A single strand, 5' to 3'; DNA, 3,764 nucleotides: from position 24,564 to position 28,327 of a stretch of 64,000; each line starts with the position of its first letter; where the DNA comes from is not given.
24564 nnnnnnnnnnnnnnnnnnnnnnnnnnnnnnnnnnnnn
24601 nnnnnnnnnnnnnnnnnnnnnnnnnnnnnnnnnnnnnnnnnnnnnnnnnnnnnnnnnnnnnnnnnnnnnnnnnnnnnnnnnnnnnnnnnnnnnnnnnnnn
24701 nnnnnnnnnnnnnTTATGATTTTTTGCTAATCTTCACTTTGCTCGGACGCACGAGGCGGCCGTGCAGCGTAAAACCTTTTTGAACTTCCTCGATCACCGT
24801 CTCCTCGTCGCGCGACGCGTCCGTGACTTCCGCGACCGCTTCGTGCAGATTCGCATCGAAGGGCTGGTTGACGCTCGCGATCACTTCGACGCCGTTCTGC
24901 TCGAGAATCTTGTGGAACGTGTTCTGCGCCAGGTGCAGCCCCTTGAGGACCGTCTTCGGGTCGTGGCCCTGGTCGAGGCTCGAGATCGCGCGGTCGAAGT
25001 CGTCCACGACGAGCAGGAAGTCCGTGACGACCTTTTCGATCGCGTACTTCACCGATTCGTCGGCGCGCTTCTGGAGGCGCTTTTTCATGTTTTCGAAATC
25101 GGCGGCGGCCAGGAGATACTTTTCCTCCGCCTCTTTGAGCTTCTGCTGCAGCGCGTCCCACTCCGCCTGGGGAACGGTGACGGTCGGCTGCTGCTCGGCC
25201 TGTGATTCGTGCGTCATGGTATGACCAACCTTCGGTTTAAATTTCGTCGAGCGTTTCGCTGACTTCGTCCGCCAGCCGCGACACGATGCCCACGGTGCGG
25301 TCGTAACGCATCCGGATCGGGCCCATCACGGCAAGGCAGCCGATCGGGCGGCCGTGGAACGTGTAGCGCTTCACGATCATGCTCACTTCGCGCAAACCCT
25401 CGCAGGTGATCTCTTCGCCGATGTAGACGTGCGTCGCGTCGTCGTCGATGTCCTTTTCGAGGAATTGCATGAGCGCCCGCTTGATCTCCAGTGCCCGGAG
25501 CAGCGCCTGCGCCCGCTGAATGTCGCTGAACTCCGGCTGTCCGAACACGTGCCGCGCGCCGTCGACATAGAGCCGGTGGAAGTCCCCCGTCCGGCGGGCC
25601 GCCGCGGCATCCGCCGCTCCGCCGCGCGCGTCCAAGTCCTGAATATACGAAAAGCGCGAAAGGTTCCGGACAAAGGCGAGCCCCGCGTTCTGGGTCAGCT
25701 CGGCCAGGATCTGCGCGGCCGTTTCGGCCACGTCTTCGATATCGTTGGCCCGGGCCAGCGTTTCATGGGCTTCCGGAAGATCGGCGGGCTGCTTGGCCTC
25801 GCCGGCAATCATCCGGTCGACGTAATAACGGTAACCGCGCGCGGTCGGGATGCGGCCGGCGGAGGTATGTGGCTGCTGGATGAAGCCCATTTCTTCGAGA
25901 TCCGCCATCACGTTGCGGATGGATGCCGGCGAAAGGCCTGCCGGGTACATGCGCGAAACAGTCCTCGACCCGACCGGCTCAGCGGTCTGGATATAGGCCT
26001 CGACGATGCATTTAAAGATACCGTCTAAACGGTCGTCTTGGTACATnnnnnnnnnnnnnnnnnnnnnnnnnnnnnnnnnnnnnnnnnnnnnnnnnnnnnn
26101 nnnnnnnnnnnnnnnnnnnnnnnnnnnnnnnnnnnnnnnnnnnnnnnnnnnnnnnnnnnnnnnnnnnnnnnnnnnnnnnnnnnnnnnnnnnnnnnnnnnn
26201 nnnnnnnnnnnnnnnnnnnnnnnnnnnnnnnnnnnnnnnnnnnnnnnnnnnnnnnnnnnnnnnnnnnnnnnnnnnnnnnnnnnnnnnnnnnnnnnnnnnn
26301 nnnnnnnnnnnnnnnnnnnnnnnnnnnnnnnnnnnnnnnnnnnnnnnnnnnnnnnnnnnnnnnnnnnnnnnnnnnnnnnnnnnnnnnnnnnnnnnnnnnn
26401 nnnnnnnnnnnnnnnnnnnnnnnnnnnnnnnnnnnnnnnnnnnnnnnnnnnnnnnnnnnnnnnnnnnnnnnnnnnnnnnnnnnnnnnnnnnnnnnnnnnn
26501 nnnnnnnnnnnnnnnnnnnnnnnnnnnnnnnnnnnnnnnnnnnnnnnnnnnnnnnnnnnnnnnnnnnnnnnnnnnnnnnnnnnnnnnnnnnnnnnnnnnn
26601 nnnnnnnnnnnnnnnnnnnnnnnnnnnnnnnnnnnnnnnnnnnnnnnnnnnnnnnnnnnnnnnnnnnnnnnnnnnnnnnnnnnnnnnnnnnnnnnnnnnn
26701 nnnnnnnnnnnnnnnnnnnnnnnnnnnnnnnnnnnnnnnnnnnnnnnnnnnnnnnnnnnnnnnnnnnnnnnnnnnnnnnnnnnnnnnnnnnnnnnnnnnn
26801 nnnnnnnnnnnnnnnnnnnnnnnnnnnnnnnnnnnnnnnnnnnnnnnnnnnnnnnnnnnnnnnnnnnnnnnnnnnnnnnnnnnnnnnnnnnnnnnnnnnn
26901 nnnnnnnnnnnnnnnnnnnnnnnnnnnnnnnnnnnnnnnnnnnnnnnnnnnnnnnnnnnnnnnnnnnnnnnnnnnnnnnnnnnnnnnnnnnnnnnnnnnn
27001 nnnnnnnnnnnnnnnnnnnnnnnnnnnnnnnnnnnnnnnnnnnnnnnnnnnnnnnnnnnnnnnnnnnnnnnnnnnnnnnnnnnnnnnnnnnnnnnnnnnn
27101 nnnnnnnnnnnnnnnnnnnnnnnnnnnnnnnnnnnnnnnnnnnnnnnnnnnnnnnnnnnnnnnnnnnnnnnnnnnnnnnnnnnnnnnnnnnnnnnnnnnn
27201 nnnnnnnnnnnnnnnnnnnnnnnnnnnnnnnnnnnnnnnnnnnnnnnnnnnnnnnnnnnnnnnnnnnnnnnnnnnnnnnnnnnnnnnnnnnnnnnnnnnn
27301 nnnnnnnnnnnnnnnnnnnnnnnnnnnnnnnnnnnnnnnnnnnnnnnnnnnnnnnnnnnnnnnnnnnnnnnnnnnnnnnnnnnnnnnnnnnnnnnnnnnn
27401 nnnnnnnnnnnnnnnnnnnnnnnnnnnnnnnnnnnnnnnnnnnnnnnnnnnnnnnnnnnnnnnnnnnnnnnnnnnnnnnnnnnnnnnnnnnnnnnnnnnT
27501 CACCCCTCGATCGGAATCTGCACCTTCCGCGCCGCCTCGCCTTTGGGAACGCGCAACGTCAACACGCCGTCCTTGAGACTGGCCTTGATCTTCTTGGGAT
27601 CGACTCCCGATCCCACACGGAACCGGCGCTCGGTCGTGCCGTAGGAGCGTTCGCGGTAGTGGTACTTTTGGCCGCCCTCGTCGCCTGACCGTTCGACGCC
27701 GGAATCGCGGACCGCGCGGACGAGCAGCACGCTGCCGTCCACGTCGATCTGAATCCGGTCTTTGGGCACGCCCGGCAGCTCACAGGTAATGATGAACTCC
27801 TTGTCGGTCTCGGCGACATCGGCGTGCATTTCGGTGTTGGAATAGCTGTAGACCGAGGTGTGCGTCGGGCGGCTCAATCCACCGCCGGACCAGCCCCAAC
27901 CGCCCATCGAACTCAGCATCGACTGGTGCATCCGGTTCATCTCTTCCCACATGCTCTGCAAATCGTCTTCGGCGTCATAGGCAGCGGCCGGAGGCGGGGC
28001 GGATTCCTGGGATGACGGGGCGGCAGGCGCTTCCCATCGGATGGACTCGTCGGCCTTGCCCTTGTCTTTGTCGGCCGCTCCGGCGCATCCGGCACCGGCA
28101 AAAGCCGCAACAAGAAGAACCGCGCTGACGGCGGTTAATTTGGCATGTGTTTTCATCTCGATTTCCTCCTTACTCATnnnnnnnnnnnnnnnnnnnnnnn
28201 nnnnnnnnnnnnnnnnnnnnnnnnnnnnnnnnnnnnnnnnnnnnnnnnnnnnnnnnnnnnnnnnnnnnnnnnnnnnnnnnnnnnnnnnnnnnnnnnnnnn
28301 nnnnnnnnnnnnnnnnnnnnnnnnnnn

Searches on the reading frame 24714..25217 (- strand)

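Call 10: search_protein_families(library=ncbifam, proteins=[window:24714-25217:-], max_evalue=0.01)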
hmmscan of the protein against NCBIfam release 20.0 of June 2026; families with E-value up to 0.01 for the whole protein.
window:24714-25217:- (167 aa): 27 families (the best 25 are shown)
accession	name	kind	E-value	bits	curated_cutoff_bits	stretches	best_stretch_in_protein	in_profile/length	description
NF010738.0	PRK14140.1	equivalog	2.8e-40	138.1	137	1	6-164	32-190/191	nucleotide exchange factor GrpE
NF010747.0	PRK14149.1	equivalog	1.5e-36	125.7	176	1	2-166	26-190/191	nucleotide exchange factor GrpE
NF010750.0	PRK14153.1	equivalog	1.1e-32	113.2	194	1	7-167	29-189/194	nucleotide exchange factor GrpE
NF010749.0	PRK14151.1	equivalog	4e-31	108.1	231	1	5-165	14-175/188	nucleotide exchange factor GrpE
NF010741.0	PRK14143.1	equivalog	7.4e-30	104.2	184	1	4-165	64-226/258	nucleotide exchange factor GrpE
NF010748.0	PRK14150.1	equivalog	3e-29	101.9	152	1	8-165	38-196/198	nucleotide exchange factor GrpE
NF010737.0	PRK14139.1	equivalog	3.1e-26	92.4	164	1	5-166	29-187/188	nucleotide exchange factor GrpE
NF010743.0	PRK14145.1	equivalog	8.3e-26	91.1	186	1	4-165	39-200/200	nucleotide exchange factor GrpE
NF010739.0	PRK14141.1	equivalog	1.9e-25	89.7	192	1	15-165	37-193/211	nucleotide exchange factor GrpE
NF010755.0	PRK14158.1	equivalog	7.9e-25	87.5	200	1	29-166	55-195/198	nucleotide exchange factor GrpE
NF010759.0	PRK14162.1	equivalog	2.2e-24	86.2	176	1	5-163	33-192/194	nucleotide exchange factor GrpE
NF010756.0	PRK14159.1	equivalog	2.4e-24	86.2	171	1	15-165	27-176/176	nucleotide exchange factor GrpE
NF007655.0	PRK10325.1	equivalog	5.9e-23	81.7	348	1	31-165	59-194/197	nucleotide exchange factor GrpE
NF010742.0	PRK14144.1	equivalog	1.4e-22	80.5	215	1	6-166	40-199/199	nucleotide exchange factor GrpE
NF010752.0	PRK14155.1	equivalog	5e-22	78.3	194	1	15-166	17-172/208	nucleotide exchange factor GrpE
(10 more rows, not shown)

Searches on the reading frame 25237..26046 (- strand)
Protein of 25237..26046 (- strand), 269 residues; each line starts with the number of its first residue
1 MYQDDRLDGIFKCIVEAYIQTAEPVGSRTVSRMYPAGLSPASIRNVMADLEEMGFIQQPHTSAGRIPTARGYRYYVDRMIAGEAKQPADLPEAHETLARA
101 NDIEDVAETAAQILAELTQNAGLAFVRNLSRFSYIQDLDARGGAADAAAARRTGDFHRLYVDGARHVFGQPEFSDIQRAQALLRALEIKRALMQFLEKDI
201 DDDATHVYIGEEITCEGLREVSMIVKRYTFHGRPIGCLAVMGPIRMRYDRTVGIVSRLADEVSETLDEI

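Call 10: search_protein_families(library=ncbifam, proteins=[window:25237-26046:-], max_evalue=0.01)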
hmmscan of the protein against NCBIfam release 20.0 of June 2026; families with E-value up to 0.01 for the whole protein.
window:25237-26046:- (269 aa): 2 families
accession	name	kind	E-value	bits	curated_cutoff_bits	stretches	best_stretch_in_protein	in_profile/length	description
TIGR00331.1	hrcA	equivalog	4.8e-67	226.9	197.2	2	5-130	2-129/338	heat-inducible transcriptional repressor HrcA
NF003033.0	PRK03911.1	equivalog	2.9e-13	50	248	1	6-80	6-80/264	HrcA family transcriptional regulator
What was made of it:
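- On HrcA/CIRCE regulon: TIGR00331 at 226.9 bits against a cutoff of 197.2, for 25237-26046 (call 10).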

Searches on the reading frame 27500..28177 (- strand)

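Call 10: search_protein_families(library=ncbifam, proteins=[window:27500-28177:-], max_evalue=0.01)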
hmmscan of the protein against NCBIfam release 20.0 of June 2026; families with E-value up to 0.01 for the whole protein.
window:27500-28177:- (225 aa): 3 families
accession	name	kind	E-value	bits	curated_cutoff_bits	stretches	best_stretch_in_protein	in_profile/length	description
NF042420.1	Hsp18_Clos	equivalog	9.1e-20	71.2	195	1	112-218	38-139/147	heat shock protein Hsp18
NF041799.1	Hsp14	equivalog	2.3e-12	46.9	100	1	114-221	16-117/118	archaeal heat shock protein Hsp14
NF041800.1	Hsp20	equivalog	6.3e-12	45.4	140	1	114-223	71-161/162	archaeal heat shock protein Hsp20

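Call 43: search_protein_families(library=pfam, proteins=[window:27500-28177:-], max_evalue=0.00001)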
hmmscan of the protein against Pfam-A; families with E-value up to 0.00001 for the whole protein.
window:27500-28177:- (225 aa): 1 family
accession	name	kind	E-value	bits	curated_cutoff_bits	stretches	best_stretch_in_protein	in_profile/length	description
PF00011.27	HSP20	-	2.4e-18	66.6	20.8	1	121-219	2-99/102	Hsp20/alpha crystallin family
